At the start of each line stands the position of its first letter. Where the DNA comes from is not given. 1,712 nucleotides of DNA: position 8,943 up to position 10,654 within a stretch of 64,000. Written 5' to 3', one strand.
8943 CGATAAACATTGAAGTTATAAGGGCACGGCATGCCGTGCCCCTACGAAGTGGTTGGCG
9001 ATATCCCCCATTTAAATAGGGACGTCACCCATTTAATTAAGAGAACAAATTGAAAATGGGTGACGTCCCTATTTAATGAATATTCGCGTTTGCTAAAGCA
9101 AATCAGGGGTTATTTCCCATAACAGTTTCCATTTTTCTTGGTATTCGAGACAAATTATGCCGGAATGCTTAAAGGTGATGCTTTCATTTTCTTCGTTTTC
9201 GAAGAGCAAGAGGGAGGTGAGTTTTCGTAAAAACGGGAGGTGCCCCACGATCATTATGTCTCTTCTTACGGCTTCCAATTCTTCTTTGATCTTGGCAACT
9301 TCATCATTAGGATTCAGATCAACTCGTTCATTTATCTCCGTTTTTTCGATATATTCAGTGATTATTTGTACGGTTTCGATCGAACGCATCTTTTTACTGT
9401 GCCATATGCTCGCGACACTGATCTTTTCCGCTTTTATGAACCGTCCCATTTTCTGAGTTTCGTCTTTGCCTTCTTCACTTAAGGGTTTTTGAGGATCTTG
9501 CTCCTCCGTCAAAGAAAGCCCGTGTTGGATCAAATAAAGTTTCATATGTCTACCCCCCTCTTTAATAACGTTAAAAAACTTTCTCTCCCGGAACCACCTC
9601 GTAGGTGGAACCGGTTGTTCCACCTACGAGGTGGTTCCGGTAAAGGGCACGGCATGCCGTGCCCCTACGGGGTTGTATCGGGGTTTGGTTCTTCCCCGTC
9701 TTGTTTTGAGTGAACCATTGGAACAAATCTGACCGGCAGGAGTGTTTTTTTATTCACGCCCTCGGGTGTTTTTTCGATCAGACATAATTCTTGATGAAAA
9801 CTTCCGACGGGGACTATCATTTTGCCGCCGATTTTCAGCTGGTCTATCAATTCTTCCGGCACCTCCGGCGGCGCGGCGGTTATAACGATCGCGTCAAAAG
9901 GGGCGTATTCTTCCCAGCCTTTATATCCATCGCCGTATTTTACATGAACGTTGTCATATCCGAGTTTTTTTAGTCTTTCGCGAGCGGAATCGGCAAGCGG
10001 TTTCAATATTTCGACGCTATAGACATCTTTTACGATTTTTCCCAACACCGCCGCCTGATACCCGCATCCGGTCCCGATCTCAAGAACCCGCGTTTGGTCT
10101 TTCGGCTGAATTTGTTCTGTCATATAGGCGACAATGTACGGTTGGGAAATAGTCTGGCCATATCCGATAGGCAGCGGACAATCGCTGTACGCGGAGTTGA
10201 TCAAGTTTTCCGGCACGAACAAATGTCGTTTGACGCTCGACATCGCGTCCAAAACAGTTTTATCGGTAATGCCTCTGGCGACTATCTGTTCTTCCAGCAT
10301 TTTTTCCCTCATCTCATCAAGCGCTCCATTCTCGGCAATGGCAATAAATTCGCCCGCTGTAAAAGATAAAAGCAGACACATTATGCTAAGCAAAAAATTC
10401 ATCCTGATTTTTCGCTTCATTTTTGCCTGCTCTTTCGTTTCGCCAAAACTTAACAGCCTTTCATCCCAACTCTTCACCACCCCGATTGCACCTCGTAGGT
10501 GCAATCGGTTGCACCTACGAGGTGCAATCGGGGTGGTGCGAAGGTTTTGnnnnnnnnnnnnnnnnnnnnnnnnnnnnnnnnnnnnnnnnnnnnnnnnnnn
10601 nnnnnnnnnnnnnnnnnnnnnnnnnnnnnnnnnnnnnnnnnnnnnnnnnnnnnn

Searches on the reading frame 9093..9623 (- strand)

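Call 15: search_protein_families(library=pfam, proteins=[window:9093-9623:-], max_evalue=0.00001)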
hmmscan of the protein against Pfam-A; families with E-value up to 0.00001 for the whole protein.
window:9093-9623:- (176 aa): 1 family
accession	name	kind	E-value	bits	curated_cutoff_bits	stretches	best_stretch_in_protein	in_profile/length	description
PF00300.27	His_Phos_1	-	6.6e-07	29.6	21.7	0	29-102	1-76/194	Histidine phosphatase superfamily (branch 1)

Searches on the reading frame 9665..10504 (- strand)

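Call 14: search_protein_families(library=pfam, proteins=[window:9665-10504:-], max_evalue=0.00001)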
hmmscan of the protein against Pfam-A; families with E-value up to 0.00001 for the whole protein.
window:9665-10504:- (279 aa): 4 families
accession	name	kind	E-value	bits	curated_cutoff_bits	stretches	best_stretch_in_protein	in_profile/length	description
PF01135.25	PCMT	-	7.1e-67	225.7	20.3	1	66-267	3-209/210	Protein-L-isoaspartate(D-aspartate) O-methyltransferase (PCMT)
PF00398.26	RrnaAD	-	1.9e-08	34.2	24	1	122-220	16-116/263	Ribosomal RNA adenine dimethylase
PF13847.12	Methyltransf_31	-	8.4e-07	29.2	27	1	135-239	2-117/145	Methyltransferase domain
PF13649.12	Methyltransf_25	-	5e-06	27.6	27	0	140-211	1-73/97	Methyltransferase domain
